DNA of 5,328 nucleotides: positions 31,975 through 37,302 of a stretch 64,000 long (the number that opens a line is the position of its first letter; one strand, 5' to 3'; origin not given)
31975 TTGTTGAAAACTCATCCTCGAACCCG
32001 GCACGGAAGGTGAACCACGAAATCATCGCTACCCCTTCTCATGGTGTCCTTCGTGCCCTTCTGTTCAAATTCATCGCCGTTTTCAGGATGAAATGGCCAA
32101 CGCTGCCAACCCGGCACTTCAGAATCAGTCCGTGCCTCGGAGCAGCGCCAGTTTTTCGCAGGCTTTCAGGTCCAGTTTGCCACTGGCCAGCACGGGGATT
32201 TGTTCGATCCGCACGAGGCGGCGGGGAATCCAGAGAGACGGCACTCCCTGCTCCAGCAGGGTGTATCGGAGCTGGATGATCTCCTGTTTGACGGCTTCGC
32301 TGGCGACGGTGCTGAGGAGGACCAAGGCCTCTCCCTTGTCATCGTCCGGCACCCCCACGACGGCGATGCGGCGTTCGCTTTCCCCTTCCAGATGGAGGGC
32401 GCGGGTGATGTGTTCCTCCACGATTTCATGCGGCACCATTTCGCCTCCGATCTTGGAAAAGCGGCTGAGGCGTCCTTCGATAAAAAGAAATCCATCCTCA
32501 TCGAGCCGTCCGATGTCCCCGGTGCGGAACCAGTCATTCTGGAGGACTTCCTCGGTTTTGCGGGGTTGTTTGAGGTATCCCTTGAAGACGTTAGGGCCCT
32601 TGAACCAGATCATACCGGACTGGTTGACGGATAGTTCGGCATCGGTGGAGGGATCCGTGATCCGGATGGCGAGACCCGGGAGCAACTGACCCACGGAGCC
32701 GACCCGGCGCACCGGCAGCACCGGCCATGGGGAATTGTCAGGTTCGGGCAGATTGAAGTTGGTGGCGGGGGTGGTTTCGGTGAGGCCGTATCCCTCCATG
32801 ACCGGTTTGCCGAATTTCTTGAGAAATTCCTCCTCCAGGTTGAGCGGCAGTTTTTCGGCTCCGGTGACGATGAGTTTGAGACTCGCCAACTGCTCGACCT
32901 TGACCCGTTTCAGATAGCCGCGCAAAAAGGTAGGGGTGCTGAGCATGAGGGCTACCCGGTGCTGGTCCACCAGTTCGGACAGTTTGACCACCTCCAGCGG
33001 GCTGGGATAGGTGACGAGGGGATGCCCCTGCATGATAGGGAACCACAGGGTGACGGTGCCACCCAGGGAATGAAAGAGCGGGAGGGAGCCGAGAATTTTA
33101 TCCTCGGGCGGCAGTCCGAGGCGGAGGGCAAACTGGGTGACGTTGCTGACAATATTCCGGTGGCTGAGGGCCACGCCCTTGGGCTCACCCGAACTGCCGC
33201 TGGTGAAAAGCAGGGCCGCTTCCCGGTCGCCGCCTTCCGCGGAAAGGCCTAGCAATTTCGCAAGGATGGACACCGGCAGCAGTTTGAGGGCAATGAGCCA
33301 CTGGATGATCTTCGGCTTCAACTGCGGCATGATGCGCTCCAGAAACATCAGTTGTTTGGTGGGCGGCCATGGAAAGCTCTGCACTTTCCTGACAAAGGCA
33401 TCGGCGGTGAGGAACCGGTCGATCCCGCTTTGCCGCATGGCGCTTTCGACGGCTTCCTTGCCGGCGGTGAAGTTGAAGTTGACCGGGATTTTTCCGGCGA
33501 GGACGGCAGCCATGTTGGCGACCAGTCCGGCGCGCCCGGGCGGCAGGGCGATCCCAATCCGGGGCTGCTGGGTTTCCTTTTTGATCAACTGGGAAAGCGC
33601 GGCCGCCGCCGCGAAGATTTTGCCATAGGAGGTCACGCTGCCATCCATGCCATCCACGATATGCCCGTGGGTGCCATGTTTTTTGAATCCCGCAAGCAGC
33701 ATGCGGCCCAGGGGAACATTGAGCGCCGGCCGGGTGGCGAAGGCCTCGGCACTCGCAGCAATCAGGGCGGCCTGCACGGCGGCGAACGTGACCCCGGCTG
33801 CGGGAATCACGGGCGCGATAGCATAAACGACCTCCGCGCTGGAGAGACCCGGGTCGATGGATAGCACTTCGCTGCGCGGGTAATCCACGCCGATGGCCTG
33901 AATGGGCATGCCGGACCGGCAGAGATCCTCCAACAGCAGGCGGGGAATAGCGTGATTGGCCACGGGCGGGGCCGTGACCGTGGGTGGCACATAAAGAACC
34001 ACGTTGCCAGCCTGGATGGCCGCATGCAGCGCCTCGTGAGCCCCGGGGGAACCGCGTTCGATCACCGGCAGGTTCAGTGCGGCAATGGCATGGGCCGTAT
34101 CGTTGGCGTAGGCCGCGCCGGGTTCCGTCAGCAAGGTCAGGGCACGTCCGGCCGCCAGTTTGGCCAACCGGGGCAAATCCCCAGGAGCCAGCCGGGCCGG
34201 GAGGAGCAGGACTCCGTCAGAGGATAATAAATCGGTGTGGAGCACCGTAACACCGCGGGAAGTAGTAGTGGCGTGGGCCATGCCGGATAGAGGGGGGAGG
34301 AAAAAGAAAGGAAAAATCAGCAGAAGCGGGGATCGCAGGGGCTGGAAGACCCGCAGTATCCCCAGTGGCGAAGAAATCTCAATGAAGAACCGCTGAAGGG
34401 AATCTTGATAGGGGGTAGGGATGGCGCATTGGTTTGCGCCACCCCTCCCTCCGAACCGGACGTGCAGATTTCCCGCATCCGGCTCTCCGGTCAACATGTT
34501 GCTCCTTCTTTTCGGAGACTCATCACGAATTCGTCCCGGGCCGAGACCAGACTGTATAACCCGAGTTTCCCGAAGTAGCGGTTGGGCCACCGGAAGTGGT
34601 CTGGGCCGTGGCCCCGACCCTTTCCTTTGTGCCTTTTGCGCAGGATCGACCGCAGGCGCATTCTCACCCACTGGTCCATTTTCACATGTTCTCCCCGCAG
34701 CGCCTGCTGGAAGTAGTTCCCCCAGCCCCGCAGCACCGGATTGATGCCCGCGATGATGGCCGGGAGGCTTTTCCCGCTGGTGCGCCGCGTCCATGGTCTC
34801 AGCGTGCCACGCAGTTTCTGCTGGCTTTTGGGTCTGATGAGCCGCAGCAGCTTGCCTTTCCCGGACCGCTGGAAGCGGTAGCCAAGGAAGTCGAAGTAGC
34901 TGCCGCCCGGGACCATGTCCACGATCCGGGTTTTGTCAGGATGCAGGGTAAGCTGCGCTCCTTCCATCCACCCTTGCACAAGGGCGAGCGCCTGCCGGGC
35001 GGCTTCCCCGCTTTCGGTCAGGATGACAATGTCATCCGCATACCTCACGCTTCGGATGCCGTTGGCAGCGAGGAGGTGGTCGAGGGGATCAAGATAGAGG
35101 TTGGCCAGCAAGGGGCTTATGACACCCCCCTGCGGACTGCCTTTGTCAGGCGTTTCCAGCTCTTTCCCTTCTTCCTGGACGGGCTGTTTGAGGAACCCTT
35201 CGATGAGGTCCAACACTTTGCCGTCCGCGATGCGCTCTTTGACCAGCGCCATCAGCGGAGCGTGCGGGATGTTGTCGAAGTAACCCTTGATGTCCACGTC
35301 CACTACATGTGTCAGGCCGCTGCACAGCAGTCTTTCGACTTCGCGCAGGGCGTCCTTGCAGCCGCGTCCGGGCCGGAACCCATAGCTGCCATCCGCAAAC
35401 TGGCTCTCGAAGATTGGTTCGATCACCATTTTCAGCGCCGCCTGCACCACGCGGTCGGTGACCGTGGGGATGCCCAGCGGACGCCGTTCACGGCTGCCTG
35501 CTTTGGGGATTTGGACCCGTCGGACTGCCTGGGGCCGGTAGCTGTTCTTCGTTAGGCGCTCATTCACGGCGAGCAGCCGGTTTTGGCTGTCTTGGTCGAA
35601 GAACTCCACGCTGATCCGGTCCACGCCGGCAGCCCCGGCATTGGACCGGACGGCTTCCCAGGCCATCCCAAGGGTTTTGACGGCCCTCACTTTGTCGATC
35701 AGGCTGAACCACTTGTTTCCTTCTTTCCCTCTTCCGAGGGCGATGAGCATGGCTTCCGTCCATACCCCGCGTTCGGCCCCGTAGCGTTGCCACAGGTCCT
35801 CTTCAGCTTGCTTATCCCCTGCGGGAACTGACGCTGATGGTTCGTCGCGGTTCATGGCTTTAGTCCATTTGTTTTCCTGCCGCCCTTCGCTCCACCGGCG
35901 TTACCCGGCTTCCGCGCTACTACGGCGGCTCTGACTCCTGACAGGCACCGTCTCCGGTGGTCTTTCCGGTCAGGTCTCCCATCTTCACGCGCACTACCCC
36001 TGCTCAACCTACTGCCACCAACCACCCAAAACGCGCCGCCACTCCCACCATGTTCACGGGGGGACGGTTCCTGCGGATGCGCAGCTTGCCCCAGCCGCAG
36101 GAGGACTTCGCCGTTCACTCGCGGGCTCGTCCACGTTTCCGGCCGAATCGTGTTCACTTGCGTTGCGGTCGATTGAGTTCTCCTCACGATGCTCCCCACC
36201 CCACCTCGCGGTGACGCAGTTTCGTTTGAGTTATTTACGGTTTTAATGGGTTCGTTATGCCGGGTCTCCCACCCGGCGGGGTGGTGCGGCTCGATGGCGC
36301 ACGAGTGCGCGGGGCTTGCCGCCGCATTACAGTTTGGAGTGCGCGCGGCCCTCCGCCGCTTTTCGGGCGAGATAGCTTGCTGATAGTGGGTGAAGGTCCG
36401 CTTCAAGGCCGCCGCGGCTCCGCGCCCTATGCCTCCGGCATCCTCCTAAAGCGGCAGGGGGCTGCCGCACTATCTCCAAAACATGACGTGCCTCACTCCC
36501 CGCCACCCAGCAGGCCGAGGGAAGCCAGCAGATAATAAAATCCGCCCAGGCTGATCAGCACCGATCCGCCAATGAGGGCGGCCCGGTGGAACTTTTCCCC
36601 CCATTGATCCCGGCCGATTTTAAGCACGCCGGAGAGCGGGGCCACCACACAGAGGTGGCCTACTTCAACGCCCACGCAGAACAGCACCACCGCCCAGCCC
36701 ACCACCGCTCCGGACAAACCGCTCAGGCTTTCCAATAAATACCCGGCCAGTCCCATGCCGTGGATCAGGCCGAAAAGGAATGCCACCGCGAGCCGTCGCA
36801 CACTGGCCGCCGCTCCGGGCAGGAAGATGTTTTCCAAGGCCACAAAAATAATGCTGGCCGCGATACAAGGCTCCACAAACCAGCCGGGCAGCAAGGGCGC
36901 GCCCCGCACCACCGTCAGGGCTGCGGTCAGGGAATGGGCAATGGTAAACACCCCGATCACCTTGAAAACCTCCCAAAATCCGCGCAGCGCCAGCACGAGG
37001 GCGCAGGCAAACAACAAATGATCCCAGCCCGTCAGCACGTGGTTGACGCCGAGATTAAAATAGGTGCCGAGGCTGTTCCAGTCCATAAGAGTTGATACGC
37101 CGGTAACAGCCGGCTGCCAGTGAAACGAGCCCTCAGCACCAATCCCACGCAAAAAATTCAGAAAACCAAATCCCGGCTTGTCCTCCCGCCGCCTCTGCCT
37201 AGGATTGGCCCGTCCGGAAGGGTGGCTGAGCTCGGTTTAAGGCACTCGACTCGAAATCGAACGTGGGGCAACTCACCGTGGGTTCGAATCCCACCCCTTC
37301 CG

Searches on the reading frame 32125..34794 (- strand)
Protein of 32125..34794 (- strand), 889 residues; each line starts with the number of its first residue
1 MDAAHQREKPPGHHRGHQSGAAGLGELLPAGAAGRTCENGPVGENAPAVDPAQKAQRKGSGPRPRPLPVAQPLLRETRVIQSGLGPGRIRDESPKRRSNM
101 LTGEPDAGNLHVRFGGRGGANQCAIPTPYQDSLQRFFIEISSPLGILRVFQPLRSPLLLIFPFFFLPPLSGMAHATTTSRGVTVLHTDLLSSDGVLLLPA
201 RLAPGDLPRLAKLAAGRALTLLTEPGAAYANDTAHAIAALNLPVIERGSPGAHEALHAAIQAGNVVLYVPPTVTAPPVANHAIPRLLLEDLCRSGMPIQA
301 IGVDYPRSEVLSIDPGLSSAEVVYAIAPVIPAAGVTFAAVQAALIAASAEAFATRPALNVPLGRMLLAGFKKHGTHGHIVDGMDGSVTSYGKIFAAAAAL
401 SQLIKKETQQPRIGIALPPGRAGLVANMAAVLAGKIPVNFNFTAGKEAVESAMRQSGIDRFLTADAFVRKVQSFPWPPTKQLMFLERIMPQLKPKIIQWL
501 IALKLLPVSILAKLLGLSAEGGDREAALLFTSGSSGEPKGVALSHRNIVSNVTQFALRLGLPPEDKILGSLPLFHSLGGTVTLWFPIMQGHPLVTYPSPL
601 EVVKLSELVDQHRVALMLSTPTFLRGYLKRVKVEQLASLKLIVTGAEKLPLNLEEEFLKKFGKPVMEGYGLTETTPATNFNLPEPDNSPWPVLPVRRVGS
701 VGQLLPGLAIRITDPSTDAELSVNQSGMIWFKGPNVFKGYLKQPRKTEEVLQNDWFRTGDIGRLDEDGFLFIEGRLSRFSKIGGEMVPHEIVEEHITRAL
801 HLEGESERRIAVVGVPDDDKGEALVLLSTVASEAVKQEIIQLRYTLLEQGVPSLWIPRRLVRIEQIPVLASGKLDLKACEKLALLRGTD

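Call 11: search_protein_families(library=pfam, proteins=[window:32125-34794:-], max_evalue=0.01)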
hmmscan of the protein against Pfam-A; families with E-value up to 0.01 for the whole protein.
window:32125-34794:- (889 aa): 2 families
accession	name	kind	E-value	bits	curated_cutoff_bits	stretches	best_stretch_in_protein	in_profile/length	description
PF00501.34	AMP-binding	-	2.5e-60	204.8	29.9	1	377-741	12-384/384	AMP-binding enzyme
PF13193.12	AMP-binding_C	-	0.0001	23.6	24.5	1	810-873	15-76/76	AMP-binding enzyme C-terminal domain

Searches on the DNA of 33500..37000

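Call 76: search_rna_families(source=window, start=33500, end=37000, threshold=evalue, max_evalue=1, show_alignments=1)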
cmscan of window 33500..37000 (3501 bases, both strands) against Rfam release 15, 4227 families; matches with E-value up to 1: 5.
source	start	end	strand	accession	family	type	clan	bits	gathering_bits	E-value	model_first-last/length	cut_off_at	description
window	34410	34487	-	RF00029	Intron_gpII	Intron;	-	54.7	40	3e-09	1-77/77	no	Group II catalytic intron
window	35882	35966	-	RF01998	group-II-D1D4-1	Intron;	CL00102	29.5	35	0.012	1-84/84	no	Group II catalytic intron D1-D4-1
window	34450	34487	-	RF04357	Plastid-ndhA-ndhB-2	Intron;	CL00155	24.7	53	0.022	1-41/41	no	Plastid-ndhA-ndhB-2 group II-D5 intron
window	34453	34485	-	RF04336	Plastid-petD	Intron;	-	22.8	65.5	0.15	10-43/47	no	Plastid-petD group II-D5 intron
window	36062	36215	-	RF02001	group-II-D1D4-3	Intron;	CL00102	19.2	32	0.73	1-170/170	no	Group II catalytic intron D1-D4-3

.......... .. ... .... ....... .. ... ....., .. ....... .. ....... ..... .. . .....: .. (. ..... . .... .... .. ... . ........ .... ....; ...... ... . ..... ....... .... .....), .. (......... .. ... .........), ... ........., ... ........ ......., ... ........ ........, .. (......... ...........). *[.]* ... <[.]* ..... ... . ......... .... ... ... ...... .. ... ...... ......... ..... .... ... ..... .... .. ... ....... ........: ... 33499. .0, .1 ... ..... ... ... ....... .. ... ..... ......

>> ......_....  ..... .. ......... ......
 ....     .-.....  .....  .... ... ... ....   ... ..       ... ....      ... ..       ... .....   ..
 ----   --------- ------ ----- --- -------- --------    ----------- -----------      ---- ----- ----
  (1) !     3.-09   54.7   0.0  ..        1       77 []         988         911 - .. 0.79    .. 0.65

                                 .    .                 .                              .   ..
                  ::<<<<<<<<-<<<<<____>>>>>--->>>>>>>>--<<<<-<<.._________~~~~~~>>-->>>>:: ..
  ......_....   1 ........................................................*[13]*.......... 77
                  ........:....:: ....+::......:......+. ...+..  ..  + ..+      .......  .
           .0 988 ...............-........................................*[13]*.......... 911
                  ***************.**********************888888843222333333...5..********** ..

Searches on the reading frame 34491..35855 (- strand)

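Call 78: search_protein_families(library=pfam, proteins=[window:34491-35855:-], max_evalue=0.001)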
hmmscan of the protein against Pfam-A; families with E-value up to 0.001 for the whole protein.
window:34491-35855:- (454 aa): 2 families
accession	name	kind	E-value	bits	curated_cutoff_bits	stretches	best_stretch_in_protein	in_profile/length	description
PF00078.32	RVT_1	-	3.1e-38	132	29.6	1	116-327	1-204/205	Reverse transcriptase (RNA-dependent DNA polymerase)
PF08388.16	GIIM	-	6.7e-17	61.7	23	1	346-415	2-73/80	Group II intron, maturase-specific domain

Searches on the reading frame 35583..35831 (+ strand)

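Call 55: search_protein_families(library=pfam, alignment_id=A3, max_evalue=0.00001)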
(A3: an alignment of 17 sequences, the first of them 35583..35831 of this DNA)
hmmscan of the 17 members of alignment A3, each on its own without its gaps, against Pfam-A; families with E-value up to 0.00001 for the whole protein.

A. member 1, window:35583-35831:+ (82 aa): 0 families

B. families by the number of members that match (of 17 scanned): 19 families
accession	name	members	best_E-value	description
PF00873.25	ACR_tran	2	0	AcrB/AcrD/AcrF family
PF03176.21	MMPL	2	2.7e-18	MMPL family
PF16576.10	HlyD_D23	2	1.8e-15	Barrel-sandwich domain of CusB or HlyD membrane-fusion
PF13437.12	HlyD_3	2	6.6e-08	HlyD family secretion protein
PF13533.13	Biotin_lipoyl_2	2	1.7e-06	Biotin-lipoyl like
PF00834.25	Ribul_P_3_epim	1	2.4e-67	Ribulose-phosphate 3 epimerase family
PF01202.28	SKI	1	1.4e-45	Shikimate kinase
PF13795.12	HupE_UreJ_2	1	3.2e-32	HupE / UreJ protein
PF00571.33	CBS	1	3.9e-28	CBS domain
PF13380.12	CoA_binding_2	1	1.1e-25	CoA binding domain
PF13290.12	CHB_HEX_C_1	1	1.1e-22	Chitobiase/beta-hexosaminidase C-terminal domain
PF00932.25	LTD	1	1.4e-20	Lamin Tail Domain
PF08757.17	CotH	1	4.7e-20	CotH kinase protein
PF13287.12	Fn3_assoc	1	5.4e-19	Fn3 associated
PF00781.29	DAGK_cat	1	1.8e-17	Diacylglycerol kinase catalytic domain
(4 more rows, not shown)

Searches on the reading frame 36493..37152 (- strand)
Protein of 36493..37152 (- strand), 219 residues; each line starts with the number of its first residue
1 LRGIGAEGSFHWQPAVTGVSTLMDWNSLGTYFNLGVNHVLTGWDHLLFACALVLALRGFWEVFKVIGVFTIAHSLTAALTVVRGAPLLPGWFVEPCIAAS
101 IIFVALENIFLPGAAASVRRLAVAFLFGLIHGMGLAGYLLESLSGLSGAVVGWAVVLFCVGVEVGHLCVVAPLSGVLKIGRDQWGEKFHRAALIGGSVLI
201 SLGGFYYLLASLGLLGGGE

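Call 78: search_protein_families(library=pfam, proteins=[window:36493-37152:-], max_evalue=0.001)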
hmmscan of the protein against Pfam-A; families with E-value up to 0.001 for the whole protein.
window:36493-37152:- (219 aa): 1 family
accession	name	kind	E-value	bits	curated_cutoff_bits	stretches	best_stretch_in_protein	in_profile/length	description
PF13795.12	HupE_UreJ_2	-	3.2e-32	111.8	24.5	1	31-178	1-150/156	HupE / UreJ protein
